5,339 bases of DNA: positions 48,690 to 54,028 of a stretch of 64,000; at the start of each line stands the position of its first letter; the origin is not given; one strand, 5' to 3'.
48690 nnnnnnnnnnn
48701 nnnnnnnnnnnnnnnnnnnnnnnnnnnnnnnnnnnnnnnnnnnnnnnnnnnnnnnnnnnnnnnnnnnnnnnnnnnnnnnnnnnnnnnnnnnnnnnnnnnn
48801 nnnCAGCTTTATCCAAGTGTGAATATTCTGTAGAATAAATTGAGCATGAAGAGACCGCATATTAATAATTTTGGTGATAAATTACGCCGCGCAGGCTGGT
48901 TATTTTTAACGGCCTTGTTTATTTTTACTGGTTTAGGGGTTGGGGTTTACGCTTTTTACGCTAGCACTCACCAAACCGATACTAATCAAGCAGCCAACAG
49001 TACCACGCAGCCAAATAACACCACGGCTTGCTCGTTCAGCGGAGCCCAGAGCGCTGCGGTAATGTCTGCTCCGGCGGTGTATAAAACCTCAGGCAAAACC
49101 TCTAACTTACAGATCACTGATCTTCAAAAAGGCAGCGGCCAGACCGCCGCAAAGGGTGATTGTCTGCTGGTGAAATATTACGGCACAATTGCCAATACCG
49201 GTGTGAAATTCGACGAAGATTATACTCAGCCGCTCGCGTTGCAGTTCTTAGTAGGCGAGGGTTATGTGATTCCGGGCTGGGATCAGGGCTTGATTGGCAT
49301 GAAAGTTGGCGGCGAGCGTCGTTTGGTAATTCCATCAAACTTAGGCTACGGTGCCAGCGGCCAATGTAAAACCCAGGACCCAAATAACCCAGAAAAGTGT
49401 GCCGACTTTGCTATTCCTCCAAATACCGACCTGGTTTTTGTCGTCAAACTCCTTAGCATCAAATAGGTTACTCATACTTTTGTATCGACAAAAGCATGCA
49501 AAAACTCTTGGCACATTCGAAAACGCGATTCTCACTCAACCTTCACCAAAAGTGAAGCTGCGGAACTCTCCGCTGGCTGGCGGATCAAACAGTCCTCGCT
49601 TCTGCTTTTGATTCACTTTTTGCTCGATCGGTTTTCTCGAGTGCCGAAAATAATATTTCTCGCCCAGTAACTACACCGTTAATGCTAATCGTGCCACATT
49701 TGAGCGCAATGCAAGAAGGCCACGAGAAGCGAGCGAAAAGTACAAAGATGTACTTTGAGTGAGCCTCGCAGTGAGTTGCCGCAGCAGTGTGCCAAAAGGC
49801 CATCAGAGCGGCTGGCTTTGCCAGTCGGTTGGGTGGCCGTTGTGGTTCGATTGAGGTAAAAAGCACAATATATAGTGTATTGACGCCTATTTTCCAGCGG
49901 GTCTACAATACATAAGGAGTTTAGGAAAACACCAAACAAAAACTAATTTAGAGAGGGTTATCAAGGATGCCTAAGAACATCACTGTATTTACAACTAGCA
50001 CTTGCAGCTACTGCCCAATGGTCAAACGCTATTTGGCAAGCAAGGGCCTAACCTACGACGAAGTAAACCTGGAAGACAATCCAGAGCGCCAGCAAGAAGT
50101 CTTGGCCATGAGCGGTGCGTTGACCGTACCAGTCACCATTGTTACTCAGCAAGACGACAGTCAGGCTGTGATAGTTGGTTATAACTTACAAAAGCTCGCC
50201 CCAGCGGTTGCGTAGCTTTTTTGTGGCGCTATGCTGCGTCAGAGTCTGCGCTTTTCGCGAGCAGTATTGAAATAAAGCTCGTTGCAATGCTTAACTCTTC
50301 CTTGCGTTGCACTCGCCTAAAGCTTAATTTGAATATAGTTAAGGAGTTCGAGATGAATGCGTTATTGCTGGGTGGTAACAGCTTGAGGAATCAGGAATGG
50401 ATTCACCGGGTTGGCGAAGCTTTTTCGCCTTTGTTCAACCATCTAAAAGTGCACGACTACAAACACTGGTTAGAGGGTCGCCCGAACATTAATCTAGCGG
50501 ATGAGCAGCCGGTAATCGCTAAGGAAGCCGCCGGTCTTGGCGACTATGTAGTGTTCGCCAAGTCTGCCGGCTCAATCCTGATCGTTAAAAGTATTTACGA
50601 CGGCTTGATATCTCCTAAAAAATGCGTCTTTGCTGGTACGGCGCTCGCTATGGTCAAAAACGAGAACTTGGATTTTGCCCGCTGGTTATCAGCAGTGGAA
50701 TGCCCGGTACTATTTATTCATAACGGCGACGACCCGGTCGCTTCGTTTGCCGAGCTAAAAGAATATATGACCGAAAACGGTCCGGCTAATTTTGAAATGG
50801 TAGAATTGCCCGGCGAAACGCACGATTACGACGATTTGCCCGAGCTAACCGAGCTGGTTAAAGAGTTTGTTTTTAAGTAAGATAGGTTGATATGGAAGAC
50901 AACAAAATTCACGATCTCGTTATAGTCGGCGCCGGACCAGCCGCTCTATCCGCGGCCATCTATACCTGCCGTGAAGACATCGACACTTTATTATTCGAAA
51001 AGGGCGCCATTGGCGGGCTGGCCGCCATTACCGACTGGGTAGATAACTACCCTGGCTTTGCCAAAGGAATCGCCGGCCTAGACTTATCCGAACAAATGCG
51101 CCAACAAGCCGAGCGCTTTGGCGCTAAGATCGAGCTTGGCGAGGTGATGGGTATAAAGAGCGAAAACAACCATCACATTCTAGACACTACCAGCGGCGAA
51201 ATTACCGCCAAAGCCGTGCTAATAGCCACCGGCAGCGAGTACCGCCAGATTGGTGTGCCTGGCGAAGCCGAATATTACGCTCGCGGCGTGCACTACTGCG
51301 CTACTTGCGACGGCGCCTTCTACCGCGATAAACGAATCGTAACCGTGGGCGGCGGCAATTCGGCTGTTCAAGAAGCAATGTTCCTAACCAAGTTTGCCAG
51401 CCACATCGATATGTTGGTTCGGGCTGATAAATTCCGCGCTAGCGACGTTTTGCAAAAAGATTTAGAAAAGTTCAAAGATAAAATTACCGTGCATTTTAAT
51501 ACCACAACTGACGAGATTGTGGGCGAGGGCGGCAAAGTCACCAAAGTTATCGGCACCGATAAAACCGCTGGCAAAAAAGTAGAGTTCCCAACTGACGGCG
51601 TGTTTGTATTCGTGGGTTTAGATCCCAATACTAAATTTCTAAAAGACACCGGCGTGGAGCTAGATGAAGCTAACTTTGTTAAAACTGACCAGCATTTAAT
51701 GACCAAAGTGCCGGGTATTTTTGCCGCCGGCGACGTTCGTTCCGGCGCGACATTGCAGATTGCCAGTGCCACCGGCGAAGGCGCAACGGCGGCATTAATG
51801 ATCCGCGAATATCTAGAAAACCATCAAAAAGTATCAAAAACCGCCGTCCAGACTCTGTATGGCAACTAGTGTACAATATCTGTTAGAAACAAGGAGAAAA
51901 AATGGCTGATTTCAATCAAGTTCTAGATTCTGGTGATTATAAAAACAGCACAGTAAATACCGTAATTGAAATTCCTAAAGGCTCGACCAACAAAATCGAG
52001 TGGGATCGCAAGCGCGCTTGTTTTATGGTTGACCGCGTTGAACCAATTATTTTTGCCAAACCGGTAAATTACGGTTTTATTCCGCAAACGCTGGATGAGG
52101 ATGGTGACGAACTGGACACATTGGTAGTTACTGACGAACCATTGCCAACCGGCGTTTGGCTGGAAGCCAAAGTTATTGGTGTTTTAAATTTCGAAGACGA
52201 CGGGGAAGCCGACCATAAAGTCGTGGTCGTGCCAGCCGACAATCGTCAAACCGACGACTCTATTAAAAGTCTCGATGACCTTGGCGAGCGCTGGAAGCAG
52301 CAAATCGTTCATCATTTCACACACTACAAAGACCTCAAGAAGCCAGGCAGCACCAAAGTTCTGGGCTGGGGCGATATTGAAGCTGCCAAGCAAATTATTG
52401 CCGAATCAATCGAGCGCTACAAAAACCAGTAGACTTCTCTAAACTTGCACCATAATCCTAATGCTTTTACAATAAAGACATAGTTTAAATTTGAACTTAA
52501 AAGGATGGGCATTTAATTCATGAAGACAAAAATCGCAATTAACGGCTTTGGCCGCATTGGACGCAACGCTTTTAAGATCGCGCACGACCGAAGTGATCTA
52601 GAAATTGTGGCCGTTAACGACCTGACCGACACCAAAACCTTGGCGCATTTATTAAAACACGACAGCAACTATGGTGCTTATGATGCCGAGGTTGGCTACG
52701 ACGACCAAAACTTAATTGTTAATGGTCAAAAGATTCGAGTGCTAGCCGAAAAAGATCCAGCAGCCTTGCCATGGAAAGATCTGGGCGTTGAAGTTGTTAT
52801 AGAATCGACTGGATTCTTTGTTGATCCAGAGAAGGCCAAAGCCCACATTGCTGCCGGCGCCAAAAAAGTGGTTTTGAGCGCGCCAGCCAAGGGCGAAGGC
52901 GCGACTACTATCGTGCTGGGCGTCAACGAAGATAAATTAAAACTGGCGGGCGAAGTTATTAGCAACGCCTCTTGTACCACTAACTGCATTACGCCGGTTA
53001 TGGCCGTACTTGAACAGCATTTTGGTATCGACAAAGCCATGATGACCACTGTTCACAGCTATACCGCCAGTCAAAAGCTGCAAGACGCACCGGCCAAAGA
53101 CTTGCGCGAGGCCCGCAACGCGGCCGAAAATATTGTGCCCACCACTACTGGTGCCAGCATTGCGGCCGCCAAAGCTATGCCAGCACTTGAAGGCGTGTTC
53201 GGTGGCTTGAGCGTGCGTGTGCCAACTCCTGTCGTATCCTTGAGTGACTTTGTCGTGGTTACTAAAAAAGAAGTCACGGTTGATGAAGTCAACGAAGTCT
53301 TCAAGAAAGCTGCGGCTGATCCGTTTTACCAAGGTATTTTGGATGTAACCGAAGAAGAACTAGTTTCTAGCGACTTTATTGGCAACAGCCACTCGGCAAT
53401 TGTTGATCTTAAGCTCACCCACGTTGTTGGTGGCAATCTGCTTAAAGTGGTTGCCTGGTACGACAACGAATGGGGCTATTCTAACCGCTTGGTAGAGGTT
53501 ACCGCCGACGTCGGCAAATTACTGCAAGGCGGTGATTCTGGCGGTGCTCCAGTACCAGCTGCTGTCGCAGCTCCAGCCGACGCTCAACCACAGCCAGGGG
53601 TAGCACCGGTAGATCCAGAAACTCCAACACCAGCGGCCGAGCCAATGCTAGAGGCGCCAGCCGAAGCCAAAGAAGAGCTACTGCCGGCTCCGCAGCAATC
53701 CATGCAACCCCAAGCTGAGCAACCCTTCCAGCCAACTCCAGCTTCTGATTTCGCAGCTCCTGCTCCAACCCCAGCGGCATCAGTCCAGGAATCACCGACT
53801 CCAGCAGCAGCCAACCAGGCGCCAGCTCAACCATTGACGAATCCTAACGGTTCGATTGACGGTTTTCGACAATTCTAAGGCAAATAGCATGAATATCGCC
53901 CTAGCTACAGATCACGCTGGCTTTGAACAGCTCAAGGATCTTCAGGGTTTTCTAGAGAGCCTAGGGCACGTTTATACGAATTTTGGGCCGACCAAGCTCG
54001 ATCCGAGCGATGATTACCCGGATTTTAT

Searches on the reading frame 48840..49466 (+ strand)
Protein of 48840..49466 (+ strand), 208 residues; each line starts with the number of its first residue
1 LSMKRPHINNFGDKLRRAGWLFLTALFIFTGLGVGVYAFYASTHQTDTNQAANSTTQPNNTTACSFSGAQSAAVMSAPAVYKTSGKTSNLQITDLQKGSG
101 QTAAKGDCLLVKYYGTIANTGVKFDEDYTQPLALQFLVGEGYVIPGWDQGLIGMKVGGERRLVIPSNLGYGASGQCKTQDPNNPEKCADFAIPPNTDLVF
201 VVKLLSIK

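Call 45: search_protein_families(library=pfam, proteins=[window:48840-49466:+], max_evalue=0.001)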
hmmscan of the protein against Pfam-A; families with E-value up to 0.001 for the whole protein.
window:48840-49466:+ (208 aa): 1 family
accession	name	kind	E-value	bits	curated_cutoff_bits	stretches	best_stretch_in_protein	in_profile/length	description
PF00254.34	FKBP_C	-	1.2e-23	83.7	21.1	1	101-205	3-94/94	FKBP-type peptidyl-prolyl cis-trans isomerase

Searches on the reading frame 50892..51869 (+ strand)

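Call 45: search_protein_families(library=pfam, proteins=[window:50892-51869:+], max_evalue=0.001)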
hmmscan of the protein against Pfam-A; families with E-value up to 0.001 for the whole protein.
window:50892-51869:+ (325 aa): 10 families
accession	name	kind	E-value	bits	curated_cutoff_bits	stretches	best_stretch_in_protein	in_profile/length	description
PF07992.20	Pyr_redox_2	-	2.5e-50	172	26.1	1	8-295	2-289/291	Pyridine nucleotide-disulphide oxidoreductase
PF13738.12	Pyr_redox_3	-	3.2e-28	99.3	30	1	62-280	80-305/305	Pyridine nucleotide-disulphide oxidoreductase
PF00070.33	Pyr_redox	-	2.1e-14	54.2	22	1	148-221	1-79/82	Pyridine nucleotide-disulphide oxidoreductase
PF01266.30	DAO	-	4.6e-07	30.1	27.9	0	65-120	151-209/353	FAD dependent oxidoreductase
PF13434.12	Lys_Orn_oxgnase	-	2.4e-06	27.4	21.3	0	98-203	140-247/339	L-lysine 6-monooxygenase/L-ornithine 5-monooxygenase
PF00890.30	FAD_binding_2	-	3.6e-06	26.9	20.4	0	8-39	1-32/414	FAD binding domain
PF03486.20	HI0933_like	-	1.4e-05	25.1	50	0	8-39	2-33/244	HI0933-like protein Rossmann domain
PF13450.12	NAD_binding_8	-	3.5e-05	24.4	21.9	1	11-44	1-35/68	NAD(P)-binding Rossmann-like domain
PF12831.13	FAD_oxidored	-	6.1e-05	22.9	27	1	8-45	1-39/416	FAD dependent oxidoreductase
PF01946.23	Thi4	-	0.00015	21.6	26.2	1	6-42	17-55/235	Thi4 family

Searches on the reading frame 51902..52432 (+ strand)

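Call 45: search_protein_families(library=pfam, proteins=[window:51902-52432:+], max_evalue=0.001)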
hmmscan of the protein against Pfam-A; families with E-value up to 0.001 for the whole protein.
window:51902-52432:+ (176 aa): 1 family
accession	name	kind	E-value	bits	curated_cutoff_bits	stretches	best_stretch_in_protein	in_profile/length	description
PF00719.24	Pyrophosphatase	-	2.8e-48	164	23.5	1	21-174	2-153/153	Inorganic pyrophosphatase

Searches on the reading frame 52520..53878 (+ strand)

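Call 45: search_protein_families(library=pfam, proteins=[window:52520-53878:+], max_evalue=0.001)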
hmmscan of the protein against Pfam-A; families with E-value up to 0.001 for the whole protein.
window:52520-53878:+ (452 aa): 3 families
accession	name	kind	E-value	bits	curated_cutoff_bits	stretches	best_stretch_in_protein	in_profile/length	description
PF02800.25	Gp_dh_C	-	2.4e-55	186.9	24.4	1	157-314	1-158/158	Glyceraldehyde 3-phosphate dehydrogenase, C-terminal domain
PF00044.30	Gp_dh_N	-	1.1e-38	132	31.7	1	4-102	2-100/101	Glyceraldehyde 3-phosphate dehydrogenase, NAD binding domain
PF01113.26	DapB_N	-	0.00044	20.8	25.6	0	4-53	2-52/124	Dihydrodipicolinate reductase, N-terminus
